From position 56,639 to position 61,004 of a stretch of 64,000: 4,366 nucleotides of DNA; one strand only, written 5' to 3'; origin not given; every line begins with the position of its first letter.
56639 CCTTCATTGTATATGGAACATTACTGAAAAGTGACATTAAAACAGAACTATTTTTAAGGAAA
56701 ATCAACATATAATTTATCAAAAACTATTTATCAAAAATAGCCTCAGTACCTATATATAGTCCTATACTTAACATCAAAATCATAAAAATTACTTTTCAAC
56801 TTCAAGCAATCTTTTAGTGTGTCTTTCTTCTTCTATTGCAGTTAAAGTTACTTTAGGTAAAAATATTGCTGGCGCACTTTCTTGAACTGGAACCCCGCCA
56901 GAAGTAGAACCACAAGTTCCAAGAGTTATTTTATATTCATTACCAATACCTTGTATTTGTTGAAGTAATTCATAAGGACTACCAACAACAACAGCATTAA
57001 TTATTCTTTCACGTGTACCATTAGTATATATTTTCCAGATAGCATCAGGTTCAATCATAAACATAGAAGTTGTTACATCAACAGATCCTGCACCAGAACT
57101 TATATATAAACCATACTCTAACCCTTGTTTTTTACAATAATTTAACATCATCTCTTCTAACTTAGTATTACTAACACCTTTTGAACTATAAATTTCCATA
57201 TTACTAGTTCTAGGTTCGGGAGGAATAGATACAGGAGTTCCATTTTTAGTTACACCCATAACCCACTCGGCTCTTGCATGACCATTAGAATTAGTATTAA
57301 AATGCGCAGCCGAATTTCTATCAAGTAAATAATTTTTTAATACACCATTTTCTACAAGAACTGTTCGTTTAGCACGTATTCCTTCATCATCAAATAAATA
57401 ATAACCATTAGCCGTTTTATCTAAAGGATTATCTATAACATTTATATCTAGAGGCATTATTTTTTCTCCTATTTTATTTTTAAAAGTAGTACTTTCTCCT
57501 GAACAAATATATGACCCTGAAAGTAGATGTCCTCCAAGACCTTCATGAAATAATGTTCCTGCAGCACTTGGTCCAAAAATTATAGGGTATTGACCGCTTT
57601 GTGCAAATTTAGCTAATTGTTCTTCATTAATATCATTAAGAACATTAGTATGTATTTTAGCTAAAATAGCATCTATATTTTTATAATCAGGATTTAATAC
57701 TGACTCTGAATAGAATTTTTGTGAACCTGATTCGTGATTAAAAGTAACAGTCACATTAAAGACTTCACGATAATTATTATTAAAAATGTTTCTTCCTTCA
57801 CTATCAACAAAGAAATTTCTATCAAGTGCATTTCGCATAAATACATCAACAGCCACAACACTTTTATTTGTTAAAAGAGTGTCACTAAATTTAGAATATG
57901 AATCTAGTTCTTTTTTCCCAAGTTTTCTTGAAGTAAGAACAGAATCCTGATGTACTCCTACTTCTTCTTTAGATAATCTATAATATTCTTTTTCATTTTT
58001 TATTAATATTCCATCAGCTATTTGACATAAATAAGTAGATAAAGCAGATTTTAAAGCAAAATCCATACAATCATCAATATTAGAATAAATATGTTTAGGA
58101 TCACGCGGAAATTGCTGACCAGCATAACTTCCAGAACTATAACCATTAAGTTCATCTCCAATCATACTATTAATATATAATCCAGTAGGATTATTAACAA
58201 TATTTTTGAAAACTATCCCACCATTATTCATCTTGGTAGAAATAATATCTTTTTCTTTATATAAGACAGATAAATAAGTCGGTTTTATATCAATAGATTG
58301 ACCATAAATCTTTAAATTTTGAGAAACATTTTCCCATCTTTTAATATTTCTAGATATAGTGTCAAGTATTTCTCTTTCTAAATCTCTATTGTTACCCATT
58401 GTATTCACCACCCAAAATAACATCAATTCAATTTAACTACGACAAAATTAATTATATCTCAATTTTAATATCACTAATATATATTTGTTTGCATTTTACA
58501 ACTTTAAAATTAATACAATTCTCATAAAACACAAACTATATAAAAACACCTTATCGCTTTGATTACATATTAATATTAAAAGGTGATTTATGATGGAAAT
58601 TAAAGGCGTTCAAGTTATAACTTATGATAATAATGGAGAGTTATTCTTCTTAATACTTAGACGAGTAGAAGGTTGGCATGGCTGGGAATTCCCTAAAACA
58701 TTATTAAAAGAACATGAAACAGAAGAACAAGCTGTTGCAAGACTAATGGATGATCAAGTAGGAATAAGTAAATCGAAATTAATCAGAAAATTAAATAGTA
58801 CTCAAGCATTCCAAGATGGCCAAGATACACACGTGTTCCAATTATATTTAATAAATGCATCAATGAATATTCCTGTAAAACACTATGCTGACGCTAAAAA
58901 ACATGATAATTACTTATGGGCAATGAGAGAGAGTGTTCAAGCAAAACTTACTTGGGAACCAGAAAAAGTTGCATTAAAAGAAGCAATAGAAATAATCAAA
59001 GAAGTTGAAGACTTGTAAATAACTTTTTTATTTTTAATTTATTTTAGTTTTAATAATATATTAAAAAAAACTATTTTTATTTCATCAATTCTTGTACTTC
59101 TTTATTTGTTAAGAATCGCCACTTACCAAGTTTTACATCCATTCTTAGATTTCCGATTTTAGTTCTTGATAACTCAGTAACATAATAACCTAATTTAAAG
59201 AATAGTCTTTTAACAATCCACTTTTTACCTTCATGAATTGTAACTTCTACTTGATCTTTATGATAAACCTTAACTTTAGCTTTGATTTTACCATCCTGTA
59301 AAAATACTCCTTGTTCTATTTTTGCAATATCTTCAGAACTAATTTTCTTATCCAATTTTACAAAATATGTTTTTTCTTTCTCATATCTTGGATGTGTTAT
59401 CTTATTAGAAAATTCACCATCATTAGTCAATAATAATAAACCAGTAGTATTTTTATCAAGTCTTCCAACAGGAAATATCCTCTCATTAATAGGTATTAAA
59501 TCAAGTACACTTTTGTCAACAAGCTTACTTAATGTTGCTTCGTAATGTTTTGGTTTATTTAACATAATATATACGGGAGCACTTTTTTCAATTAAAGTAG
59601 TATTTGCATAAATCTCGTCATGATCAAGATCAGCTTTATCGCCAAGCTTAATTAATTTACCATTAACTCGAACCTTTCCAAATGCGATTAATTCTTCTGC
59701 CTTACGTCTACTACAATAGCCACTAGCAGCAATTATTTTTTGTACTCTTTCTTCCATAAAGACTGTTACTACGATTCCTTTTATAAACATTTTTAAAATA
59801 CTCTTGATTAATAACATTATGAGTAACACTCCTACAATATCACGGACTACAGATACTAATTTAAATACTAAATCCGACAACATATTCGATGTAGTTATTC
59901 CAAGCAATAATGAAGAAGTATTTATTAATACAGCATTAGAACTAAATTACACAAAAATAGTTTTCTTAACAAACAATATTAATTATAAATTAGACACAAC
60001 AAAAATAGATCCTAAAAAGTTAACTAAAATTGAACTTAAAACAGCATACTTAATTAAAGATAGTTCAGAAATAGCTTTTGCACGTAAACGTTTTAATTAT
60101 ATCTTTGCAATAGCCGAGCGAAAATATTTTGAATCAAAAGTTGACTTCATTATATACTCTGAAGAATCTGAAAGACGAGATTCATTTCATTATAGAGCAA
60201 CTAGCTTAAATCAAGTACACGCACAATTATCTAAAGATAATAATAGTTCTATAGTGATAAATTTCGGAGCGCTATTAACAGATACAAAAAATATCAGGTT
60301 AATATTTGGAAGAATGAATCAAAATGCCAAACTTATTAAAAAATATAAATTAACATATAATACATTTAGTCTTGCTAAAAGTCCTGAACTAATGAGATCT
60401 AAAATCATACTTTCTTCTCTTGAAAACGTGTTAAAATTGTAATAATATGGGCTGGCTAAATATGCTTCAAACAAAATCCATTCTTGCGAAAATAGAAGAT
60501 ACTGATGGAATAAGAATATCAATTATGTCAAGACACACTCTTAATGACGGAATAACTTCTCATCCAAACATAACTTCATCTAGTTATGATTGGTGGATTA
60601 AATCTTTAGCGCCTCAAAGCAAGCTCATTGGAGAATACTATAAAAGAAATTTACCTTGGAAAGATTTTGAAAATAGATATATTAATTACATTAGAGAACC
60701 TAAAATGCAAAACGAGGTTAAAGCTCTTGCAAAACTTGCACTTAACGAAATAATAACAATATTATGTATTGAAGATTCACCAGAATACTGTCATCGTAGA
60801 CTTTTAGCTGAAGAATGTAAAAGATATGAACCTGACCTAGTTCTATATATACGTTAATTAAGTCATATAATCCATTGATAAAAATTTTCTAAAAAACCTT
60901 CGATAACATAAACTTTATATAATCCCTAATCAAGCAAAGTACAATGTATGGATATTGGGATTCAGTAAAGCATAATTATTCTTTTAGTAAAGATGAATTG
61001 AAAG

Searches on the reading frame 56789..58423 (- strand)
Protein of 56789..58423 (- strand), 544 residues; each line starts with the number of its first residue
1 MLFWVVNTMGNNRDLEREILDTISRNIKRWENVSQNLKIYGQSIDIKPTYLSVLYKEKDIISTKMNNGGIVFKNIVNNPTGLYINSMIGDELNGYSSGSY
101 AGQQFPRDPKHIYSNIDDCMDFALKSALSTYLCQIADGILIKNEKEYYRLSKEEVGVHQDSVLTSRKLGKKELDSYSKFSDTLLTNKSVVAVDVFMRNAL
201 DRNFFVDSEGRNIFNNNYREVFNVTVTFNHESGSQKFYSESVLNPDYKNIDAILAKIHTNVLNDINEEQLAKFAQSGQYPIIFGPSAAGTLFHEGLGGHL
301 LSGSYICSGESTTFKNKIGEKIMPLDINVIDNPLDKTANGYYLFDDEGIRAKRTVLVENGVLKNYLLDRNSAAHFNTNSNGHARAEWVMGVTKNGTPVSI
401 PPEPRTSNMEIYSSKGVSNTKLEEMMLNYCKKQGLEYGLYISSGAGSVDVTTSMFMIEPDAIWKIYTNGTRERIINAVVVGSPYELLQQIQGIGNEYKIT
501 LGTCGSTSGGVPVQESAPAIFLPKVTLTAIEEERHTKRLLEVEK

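Call 13: search_protein_families(library=pfam, proteins=[window:56789-58423:-], max_evalue=0.001)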
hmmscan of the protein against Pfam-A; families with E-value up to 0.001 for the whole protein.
window:56789-58423:- (544 aa): 1 family
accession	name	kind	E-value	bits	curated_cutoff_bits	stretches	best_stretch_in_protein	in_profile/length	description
PF19289.4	PmbA_TldD_3rd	-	3.1e-41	141.4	22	1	276-525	1-216/220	PmbA/TldA metallopeptidase C-terminal domain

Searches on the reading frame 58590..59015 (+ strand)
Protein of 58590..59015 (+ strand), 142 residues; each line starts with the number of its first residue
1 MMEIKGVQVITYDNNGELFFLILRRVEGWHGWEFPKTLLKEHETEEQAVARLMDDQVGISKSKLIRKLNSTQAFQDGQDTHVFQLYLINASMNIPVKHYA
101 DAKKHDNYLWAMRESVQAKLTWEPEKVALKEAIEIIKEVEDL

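Call 13: search_protein_families(library=pfam, proteins=[window:58590-59015:+], max_evalue=0.001)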
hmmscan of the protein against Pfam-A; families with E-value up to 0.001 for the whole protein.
window:58590-59015:+ (142 aa): 1 family
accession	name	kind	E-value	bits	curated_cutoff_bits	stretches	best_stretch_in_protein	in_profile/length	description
PF00293.34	NUDIX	-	2.7e-09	37.6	21.1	1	5-116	4-118/134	NUDIX domain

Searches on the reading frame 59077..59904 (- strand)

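Call 13: search_protein_families(library=pfam, proteins=[window:59077-59904:-], max_evalue=0.001)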
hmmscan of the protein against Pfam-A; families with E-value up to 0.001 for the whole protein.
window:59077-59904:- (275 aa): 2 families
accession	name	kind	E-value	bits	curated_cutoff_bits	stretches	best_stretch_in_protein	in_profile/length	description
PF00849.27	PseudoU_synth_2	-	7.1e-17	62.5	26.8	1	112-228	2-143/152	RNA pseudouridylate synthase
PF01479.30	S4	-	5.8e-10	39.2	22.8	1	52-92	1-43/48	S4 domain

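Call 41: search_protein_families(library=ncbifam, proteins=[window:59077-59904:-], max_evalue=0.001)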
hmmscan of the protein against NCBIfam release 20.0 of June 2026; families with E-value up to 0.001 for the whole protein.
window:59077-59904:- (275 aa): 7 families
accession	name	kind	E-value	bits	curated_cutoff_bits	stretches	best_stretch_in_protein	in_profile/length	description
NF007784.0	PRK10475.1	equivalog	1.4e-40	139.1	318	1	53-275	8-234/290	23S rRNA pseudouridine(2604) synthase RluF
NF008097.0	PRK10839.1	equivalog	1.9e-39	135.7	275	1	53-272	2-229/232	16S rRNA pseudouridine(516) synthase RsuA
TIGR00093.1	TIGR00093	subfamily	2.6e-36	124.8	109.3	1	139-266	27-160/161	pseudouridine synthase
NF007976.1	PRK10700.1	equivalog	2.4e-28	99.1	290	1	50-259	1-224/291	23S rRNA pseudouridine(2605) synthase RluB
NF008487.1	PRK11394.1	equivalog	9.6e-13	48.1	284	1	112-206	30-124/206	23S rRNA pseudouridine(2457) synthase RluE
TIGR00005.1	rluA_subfam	subfamily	0.00012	21.4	192.7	0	114-161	84-138/298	RluA family pseudouridine synthase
NF049952.1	23rRNACMtaseTlyA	equivalog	0.00088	18.8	250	0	53-99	2-50/236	23S rRNA (cytidine-2'-O)-methyltransferase TlyA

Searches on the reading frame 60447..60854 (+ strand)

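Call 13: search_protein_families(library=pfam, proteins=[window:60447-60854:+], max_evalue=0.001)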
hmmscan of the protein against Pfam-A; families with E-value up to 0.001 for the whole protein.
window:60447-60854:+ (136 aa): 3 families
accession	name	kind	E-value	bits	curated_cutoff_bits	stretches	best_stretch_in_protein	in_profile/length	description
PF22751.1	DUF488-N3a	-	2.1e-17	63.9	27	1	8-123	2-113/118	Active DUF488-N3 subclade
PF04343.18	DUF488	-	1.3e-13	52.1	22.2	1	49-122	48-119/121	Domain of unknown function DUF488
PF22752.1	DUF488-N3i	-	3e-06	28.2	27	1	6-122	1-109/131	Inactive DUF488-N3 subclade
